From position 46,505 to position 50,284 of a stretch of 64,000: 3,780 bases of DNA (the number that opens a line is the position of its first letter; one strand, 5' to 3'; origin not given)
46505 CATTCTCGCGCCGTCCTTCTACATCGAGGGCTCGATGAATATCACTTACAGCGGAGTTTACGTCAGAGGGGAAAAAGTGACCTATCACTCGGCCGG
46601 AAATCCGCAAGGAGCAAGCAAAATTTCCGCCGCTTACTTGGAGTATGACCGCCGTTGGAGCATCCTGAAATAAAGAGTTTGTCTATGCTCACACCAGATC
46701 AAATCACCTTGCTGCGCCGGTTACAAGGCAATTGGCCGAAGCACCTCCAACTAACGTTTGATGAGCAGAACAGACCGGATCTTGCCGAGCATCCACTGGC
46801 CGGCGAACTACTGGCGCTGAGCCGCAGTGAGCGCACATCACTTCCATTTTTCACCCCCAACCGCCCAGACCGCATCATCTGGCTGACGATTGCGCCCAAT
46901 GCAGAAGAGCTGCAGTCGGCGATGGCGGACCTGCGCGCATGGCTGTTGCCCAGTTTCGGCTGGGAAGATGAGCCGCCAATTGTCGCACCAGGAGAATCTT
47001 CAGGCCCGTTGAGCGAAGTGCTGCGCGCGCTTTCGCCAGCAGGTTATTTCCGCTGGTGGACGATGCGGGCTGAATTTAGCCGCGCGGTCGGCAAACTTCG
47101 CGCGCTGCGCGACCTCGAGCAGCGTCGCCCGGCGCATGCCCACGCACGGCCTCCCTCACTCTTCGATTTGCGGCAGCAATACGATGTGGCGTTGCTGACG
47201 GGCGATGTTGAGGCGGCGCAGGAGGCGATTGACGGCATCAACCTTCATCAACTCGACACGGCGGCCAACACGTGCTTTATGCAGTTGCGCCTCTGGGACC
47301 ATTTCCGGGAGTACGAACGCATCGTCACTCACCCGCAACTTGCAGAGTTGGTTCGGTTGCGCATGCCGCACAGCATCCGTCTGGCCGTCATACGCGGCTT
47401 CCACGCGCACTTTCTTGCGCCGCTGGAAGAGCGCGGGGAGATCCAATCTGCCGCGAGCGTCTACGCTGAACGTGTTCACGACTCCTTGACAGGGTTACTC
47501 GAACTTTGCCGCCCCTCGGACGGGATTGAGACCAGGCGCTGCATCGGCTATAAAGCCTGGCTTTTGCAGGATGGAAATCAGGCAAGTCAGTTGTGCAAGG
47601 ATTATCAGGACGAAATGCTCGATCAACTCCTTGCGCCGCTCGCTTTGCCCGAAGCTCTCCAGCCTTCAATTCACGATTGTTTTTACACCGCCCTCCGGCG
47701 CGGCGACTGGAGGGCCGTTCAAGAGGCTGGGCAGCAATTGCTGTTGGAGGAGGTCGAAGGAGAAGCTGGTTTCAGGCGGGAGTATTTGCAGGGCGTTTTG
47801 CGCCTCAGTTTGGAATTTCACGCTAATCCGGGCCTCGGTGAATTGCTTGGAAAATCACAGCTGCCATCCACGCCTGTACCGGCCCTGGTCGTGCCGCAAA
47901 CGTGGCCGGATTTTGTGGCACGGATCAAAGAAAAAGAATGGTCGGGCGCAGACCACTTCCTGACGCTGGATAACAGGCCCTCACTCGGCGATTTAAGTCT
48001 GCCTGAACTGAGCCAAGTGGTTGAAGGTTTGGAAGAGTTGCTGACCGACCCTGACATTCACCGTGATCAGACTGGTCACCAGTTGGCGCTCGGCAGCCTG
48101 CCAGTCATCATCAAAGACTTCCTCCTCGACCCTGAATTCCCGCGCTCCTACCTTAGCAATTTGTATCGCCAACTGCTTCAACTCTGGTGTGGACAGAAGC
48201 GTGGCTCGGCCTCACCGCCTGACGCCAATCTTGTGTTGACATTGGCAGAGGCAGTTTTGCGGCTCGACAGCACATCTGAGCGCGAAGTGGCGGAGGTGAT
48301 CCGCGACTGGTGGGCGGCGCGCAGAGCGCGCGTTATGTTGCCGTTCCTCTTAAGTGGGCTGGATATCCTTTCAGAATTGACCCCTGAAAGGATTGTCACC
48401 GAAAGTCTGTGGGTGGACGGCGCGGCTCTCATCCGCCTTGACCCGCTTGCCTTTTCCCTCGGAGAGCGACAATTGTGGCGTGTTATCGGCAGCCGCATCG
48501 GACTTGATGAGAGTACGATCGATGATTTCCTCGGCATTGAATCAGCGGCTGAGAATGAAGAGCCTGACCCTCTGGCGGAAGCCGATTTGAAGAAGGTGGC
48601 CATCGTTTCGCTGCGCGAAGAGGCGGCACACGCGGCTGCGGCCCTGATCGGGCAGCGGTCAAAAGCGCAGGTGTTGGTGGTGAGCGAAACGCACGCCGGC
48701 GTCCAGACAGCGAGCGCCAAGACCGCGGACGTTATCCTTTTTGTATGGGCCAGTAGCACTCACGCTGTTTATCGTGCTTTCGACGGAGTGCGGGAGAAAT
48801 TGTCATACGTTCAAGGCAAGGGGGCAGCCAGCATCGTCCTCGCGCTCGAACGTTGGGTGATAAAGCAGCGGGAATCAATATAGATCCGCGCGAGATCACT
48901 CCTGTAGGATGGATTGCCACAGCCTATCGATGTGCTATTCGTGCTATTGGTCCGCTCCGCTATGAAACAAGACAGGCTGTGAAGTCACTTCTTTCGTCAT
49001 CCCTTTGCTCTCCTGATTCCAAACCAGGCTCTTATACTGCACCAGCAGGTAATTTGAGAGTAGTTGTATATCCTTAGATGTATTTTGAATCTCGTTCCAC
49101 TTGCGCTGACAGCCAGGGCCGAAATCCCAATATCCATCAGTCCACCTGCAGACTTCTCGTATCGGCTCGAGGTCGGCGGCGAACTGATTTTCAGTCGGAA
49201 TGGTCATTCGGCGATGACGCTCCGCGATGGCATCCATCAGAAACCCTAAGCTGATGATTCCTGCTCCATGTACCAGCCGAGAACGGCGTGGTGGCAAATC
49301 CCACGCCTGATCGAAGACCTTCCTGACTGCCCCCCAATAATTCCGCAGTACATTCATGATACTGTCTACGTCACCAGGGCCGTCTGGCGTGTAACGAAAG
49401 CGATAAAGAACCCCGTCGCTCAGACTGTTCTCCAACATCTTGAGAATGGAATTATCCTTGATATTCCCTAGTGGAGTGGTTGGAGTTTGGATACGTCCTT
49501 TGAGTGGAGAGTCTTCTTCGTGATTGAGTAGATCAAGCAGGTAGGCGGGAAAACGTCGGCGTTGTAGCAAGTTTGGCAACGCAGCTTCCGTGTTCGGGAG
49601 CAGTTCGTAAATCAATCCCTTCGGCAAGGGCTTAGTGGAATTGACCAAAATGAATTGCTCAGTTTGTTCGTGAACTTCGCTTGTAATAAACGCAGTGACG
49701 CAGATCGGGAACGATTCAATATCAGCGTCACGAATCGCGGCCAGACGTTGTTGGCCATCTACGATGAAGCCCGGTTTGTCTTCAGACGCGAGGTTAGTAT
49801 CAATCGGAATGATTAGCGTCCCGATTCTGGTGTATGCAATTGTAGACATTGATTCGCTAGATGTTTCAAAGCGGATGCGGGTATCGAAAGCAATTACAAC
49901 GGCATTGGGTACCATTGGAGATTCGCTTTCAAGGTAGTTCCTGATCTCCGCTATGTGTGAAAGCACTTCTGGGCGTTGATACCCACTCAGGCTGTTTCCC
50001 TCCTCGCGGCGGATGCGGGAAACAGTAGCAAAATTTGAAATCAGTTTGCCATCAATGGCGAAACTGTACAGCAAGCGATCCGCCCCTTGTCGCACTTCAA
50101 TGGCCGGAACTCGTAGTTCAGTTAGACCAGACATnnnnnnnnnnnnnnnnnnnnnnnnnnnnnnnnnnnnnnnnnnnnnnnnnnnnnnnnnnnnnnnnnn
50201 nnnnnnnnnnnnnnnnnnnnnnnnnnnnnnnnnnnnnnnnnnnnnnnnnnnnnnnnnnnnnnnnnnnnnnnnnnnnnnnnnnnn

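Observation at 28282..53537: Complete Dpd-type 7-deazaguanine DNA modification/restriction island with its own preQ0 pathway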

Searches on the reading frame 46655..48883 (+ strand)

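Call 4: search_protein_families(library=ncbifam, proteins=[window:46655-48883:+], max_evalue=0.001)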
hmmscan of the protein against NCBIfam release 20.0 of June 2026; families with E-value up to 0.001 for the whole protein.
window:46655-48883:+ (742 aa): 1 family
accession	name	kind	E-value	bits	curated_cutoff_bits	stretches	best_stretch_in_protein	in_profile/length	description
NF041061.1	DpdD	equivalog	4.5e-54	184.5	300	1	51-728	28-702/704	protein DpdD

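Call 5: search_protein_families(library=pfam, proteins=[window:46655-48883:+], max_evalue=0.01)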
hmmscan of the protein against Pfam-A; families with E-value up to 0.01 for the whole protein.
window:46655-48883:+ (742 aa): 0 families

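Call 6: search_protein_families(library=padloc, proteins=[window:46655-48883:+], max_evalue=0.001)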
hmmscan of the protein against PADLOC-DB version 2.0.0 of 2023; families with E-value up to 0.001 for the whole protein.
window:46655-48883:+ (742 aa): 10 families
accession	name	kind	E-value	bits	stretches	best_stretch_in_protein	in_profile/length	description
PDLC02830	DpdD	-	6.5e-120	399.7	2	459-735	412-687/692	DpdD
PDLC02824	DpdD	-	1.1e-13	48.1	1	63-321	67-321/753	DpdD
PDLC02839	DpdD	-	2.1e-13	47.9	1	141-334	129-321/676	DpdD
PDLC02826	DpdD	-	6.6e-12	42.5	1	634-730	624-722/729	DpdD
PDLC02834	DpdD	-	2.8e-09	33.9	1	481-738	454-711/712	DpdD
PDLC02831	DpdD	-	7.3e-08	29.2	1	647-729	664-748/755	DpdD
PDLC02836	DpdD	-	1.8e-07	28.1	1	645-731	655-745/753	DpdD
PDLC02835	DpdD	-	1.1e-05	21.8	1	69-297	62-288/764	DpdD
PDLC02832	DpdD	-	5.4e-05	19.7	1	629-733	626-730/733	DpdD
PDLC02837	DpdD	-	0.0002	19.4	1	643-730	53-142/148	DpdD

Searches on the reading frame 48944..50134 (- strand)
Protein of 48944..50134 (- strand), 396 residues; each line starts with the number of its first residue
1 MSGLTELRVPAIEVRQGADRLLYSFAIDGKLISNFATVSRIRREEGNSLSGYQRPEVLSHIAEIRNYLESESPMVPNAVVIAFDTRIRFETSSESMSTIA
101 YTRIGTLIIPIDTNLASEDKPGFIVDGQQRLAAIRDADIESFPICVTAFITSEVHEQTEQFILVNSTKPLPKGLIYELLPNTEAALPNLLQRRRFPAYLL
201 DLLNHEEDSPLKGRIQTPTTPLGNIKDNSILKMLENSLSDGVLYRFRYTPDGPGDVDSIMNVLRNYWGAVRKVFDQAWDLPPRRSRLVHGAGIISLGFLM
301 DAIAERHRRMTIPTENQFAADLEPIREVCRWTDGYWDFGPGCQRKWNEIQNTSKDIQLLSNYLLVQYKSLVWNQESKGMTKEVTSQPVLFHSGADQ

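Call 4: search_protein_families(library=ncbifam, proteins=[window:48944-50134:-], max_evalue=0.001)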
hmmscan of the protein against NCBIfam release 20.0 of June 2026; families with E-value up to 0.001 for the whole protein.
window:48944-50134:- (396 aa): 4 families
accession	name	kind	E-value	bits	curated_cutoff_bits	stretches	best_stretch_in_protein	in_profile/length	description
NF041060.1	DpdB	equivalog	5.8e-148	492.5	300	1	7-363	1-352/352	DGQHR domain-containing protein DpdB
TIGR03187.1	DGQHR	domain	4e-64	217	58.85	1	11-303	1-275/276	DGQHR domain-containing protein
TIGR04172.1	DGQHR_dnd_1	hypoth_equivalog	2.7e-17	62.8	450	1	9-228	1-222/381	DNA phosphorothioation-associated DGQHR protein 1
TIGR03233.1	DNA_S_dndB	equivalog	0.00052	19.2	328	0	59-137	52-121/355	DNA sulfur modification protein DndB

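Call 5: search_protein_families(library=pfam, proteins=[window:48944-50134:-], max_evalue=0.01)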
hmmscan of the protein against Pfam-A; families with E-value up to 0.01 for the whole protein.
window:48944-50134:- (396 aa): 1 family
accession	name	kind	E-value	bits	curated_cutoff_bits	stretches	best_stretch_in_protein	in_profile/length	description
PF14072.11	DndB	-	1.1e-25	90.8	29.1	1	10-364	2-332/338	DNA-sulfur modification-associated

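Call 6: search_protein_families(library=padloc, proteins=[window:48944-50134:-], max_evalue=0.001)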
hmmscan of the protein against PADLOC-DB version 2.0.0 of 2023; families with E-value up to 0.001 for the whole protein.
window:48944-50134:- (396 aa): 3 families
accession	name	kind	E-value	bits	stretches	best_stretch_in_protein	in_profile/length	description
PDLC02811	DpdB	-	1.8e-150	498.9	1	6-371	4-366/370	DpdB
PDLC02812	DpdB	-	2.2e-45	153.3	1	22-368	20-386/400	DpdB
PDLC02658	DndB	-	5.5e-05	20.4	1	58-137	52-122/356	DndB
